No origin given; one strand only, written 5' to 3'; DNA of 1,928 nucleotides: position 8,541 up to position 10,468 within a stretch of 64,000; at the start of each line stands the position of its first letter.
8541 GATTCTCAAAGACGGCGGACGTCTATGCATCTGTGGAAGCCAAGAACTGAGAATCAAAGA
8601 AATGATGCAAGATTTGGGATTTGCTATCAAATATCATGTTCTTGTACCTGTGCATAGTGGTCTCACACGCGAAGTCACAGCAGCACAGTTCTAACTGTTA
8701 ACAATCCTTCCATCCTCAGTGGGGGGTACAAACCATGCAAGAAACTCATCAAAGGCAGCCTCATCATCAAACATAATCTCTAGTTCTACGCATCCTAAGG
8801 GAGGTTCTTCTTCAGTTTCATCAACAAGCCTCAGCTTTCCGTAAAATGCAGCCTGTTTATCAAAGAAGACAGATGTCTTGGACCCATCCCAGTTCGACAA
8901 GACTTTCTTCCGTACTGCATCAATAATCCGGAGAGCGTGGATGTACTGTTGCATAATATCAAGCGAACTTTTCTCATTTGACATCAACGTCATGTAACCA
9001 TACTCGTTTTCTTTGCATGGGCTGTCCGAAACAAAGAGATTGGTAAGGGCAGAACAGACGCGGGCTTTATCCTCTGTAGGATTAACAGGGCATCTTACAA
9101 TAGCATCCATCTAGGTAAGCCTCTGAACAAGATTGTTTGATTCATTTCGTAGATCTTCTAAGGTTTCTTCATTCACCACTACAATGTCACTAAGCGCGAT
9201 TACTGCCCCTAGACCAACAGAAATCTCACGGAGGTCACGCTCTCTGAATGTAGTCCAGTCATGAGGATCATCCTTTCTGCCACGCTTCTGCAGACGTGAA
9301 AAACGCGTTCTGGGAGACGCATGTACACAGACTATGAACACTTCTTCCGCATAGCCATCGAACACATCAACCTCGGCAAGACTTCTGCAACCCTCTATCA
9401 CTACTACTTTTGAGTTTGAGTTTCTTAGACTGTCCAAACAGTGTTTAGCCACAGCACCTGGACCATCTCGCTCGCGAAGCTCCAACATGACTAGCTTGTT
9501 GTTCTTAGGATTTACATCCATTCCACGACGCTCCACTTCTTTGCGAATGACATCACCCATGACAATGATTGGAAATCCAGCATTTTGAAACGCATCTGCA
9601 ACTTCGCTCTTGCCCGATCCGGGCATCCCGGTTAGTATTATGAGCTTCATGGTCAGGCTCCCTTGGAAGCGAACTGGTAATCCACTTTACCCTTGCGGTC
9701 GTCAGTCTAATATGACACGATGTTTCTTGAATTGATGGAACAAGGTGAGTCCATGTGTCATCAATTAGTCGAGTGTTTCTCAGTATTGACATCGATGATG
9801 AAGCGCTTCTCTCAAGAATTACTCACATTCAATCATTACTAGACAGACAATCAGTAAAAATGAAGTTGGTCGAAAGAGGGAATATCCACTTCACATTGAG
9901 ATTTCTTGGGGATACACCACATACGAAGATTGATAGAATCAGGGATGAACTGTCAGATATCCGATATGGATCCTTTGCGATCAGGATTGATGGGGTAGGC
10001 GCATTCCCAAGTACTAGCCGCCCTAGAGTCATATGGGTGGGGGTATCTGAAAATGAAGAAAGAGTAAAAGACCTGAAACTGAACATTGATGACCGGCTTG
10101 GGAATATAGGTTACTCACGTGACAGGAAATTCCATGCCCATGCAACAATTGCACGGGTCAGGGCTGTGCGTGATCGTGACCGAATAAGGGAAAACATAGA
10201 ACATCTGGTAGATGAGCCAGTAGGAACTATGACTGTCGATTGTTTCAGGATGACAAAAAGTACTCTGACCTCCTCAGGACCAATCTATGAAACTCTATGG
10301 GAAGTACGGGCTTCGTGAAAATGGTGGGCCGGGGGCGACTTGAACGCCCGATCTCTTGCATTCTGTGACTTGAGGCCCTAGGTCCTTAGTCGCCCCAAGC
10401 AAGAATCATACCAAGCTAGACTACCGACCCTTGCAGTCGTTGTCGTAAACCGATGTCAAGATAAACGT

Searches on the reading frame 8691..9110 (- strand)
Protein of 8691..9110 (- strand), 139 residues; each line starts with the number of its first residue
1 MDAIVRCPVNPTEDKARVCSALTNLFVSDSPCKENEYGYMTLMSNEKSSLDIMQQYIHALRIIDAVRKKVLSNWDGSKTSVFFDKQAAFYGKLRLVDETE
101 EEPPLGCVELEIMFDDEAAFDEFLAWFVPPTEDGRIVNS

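Call 55: search_protein_families(library=pfam, proteins=[window:8691-9110:-], max_evalue=0.001)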
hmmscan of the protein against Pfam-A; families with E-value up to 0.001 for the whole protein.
window:8691-9110:- (139 aa): 1 family
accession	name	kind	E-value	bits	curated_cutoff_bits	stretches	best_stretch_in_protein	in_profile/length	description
PF01877.22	RNA_binding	-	8.3e-11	42.7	26.9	1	4-100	3-112/120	RNA binding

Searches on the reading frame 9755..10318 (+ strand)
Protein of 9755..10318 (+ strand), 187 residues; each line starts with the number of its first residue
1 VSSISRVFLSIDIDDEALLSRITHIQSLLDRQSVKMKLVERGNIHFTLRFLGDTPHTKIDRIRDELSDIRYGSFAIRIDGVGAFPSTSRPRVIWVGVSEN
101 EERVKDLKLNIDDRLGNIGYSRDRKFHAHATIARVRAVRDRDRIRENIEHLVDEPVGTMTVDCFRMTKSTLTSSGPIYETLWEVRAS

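Call 55: search_protein_families(library=pfam, proteins=[window:9755-10318:+], max_evalue=0.001)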
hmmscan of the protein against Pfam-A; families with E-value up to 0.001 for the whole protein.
window:9755-10318:+ (187 aa): 3 families
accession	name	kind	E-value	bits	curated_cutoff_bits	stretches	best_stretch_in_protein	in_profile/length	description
PF02834.22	LigT_PEase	-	3.1e-24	85.4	23.3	2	15-94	4-87/87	LigT like Phosphoesterase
PF13563.12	2_5_RNA_ligase2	-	1.8e-12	48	27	1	20-150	7-130/152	2'-5' RNA ligase superfamily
PF10469.15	AKAP7_NLS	-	1.6e-08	35.1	24.4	1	8-147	4-164/208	AKAP7 2'5' RNA ligase-like domain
